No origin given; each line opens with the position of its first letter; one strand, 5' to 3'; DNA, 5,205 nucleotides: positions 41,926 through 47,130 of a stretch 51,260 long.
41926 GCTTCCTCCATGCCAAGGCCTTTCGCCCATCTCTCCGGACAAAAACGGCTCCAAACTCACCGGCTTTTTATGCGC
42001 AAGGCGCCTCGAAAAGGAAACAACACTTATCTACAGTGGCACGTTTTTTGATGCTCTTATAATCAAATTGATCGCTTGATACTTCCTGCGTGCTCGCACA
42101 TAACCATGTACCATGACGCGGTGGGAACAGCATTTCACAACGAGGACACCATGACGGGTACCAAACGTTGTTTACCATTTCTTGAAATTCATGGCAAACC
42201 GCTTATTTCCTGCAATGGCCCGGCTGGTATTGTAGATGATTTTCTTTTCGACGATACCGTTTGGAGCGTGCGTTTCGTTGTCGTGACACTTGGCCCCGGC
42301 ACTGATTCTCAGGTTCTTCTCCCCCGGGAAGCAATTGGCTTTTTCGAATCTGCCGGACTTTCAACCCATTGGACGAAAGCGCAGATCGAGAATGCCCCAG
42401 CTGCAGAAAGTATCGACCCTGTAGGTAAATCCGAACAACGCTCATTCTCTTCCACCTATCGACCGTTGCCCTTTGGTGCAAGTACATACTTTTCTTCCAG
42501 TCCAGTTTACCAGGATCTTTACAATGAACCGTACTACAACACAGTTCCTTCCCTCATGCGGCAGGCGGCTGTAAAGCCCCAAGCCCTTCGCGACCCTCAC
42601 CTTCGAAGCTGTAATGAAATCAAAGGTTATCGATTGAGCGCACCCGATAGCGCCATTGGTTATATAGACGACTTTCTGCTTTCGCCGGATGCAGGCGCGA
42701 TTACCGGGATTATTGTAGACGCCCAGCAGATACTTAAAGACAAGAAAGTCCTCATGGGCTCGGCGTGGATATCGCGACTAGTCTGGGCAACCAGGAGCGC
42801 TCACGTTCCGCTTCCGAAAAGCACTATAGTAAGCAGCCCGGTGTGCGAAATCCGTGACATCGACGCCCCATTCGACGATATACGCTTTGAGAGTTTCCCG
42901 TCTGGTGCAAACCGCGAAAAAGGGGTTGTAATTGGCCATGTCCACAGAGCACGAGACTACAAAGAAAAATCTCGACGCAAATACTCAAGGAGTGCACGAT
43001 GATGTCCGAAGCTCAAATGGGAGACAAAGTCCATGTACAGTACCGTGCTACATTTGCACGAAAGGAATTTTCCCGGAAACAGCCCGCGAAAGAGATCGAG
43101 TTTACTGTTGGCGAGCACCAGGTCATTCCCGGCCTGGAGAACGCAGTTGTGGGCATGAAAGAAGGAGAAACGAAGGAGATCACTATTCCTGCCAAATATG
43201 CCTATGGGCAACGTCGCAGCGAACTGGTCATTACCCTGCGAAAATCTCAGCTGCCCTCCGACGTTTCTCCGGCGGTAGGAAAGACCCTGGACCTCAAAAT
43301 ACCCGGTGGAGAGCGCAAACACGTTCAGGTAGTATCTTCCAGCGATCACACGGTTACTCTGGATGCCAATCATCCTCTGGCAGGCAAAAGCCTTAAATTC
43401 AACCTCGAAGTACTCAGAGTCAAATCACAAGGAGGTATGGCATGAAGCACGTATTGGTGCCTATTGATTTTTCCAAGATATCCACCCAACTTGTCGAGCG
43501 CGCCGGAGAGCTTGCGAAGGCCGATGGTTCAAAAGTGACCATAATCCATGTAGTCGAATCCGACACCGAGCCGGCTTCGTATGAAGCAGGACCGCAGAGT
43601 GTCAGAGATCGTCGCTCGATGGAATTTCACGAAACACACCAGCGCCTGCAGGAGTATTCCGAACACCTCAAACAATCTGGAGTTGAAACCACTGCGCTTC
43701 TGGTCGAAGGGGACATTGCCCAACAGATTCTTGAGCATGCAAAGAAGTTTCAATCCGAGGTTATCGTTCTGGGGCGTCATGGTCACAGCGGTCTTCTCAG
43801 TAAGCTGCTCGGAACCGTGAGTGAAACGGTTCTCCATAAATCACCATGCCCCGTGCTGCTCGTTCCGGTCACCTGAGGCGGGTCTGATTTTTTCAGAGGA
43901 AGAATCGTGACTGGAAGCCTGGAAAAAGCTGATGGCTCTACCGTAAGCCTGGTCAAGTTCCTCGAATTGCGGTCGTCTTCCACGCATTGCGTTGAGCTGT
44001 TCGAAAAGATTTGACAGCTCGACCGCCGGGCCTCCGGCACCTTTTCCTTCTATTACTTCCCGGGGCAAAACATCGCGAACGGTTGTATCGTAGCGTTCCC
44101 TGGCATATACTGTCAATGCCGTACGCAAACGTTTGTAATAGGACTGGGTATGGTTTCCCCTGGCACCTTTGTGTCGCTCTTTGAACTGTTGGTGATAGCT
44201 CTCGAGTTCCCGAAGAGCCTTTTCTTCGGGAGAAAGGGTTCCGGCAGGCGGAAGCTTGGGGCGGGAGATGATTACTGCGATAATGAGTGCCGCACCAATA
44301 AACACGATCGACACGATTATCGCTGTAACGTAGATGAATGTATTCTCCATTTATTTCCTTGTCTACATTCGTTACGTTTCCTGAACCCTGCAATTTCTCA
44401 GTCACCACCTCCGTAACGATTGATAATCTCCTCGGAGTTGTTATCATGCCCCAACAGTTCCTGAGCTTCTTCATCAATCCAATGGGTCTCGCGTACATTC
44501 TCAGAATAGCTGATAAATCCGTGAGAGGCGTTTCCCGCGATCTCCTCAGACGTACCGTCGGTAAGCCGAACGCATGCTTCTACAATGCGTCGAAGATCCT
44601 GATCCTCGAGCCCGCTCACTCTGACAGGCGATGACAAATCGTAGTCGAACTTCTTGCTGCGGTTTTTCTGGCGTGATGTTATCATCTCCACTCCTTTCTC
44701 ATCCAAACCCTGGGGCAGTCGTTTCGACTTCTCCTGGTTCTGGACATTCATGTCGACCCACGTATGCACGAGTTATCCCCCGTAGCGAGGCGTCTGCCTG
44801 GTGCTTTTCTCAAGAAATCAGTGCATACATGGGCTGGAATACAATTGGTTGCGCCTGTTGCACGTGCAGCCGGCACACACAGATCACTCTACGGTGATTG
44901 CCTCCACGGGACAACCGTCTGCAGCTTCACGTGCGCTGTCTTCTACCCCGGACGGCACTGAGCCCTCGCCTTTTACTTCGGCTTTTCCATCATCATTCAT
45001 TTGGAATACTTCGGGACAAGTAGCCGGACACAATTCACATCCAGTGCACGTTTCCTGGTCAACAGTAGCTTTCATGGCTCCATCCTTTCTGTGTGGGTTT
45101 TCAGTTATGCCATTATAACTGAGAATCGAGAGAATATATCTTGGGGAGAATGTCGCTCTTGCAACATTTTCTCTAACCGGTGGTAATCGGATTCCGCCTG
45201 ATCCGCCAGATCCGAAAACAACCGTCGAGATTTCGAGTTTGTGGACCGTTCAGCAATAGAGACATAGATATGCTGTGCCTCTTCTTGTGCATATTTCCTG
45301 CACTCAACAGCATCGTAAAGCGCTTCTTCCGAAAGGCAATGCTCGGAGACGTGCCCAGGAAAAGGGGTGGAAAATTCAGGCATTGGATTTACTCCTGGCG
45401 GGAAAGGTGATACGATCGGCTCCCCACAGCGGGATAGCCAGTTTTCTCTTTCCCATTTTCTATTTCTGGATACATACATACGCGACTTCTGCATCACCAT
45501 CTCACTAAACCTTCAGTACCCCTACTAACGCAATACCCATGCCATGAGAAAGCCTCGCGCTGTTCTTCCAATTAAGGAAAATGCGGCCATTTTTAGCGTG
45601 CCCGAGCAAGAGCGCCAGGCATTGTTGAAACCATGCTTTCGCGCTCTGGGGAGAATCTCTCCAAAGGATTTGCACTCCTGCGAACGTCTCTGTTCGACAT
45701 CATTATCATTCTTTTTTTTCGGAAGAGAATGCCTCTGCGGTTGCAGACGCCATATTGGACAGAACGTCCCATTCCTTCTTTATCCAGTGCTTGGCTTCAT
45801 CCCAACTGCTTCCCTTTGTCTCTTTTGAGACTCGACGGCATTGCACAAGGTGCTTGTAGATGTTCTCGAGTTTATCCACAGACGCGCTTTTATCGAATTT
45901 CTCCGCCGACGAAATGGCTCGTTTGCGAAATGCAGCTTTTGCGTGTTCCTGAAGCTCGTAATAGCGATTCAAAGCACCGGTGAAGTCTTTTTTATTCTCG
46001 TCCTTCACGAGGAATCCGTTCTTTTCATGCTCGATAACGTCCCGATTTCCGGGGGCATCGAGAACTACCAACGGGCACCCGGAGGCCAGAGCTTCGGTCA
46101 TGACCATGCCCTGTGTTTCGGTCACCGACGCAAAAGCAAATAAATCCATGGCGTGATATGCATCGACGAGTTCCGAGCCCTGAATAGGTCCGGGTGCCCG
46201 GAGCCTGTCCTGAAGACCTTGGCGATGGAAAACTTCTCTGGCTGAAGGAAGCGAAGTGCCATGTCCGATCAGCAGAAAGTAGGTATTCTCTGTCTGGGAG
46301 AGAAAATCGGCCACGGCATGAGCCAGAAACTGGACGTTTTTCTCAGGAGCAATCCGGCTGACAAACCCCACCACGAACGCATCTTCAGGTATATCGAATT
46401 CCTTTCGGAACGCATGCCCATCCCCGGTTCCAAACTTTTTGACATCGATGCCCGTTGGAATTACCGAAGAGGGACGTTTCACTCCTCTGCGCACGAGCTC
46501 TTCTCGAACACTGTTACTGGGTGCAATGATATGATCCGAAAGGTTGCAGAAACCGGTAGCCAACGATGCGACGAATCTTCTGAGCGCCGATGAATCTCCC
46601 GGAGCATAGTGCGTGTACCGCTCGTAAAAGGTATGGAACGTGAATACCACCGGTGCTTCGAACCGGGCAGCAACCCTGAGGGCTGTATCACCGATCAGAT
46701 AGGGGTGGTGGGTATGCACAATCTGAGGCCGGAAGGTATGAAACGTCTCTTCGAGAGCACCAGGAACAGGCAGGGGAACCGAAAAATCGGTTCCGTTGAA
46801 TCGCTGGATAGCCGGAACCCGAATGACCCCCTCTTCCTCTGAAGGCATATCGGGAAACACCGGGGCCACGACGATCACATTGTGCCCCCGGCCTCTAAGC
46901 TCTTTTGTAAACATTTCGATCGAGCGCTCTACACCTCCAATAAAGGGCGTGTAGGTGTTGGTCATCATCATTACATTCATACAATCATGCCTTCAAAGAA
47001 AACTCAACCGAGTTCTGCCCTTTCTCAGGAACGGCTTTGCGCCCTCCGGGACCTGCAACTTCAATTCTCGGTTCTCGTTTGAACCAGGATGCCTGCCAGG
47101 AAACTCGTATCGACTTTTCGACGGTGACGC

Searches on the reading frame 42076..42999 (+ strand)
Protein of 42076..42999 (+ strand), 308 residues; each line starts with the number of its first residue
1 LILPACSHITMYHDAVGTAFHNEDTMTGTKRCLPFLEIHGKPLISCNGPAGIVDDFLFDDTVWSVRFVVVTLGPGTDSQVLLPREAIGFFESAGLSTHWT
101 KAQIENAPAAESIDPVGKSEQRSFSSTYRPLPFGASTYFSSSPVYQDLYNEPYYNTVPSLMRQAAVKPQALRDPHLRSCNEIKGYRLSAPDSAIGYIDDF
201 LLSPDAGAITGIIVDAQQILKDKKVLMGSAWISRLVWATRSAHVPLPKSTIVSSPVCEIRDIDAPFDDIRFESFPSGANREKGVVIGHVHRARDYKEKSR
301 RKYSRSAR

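Call 50: search_protein_families(library=pfam, proteins=[window:42076-42999:+], max_evalue=0.001)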
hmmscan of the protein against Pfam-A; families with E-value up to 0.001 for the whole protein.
window:42076-42999:+ (308 aa): 1 family
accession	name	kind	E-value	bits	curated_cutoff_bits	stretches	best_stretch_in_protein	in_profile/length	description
PF05239.21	PRC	-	0.00042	20.7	21.2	0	192-226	20-54/78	PRC-barrel domain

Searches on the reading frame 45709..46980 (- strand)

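Call 20: search_protein_families(library=pfam, proteins=[window:45709-46980:-], max_evalue=0.001)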
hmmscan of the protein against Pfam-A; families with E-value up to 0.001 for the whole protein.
window:45709-46980:- (424 aa): 5 families
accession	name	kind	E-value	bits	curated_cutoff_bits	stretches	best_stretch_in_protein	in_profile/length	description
PF13439.12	Glyco_transf_4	-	9.4e-38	130.3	28.5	1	14-181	1-169/170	Glycosyltransferase Family 4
PF00534.26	Glycos_transf_1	-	1.4e-29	103.3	26.4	1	191-349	5-164/172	Glycosyl transferases group 1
PF13692.12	Glyco_trans_1_4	-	4.1e-27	95.6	27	1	202-341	2-140/142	Glycosyl transferases group 1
PF13579.12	Glyco_trans_4_4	-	2.3e-21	77.2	29.7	1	15-177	1-158/158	Glycosyl transferase 4-like domain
PF20706.3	GT4-conflict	-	0.00021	20.8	26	1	25-319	22-323/385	Family 4 Glycosyltransferase in conflict systems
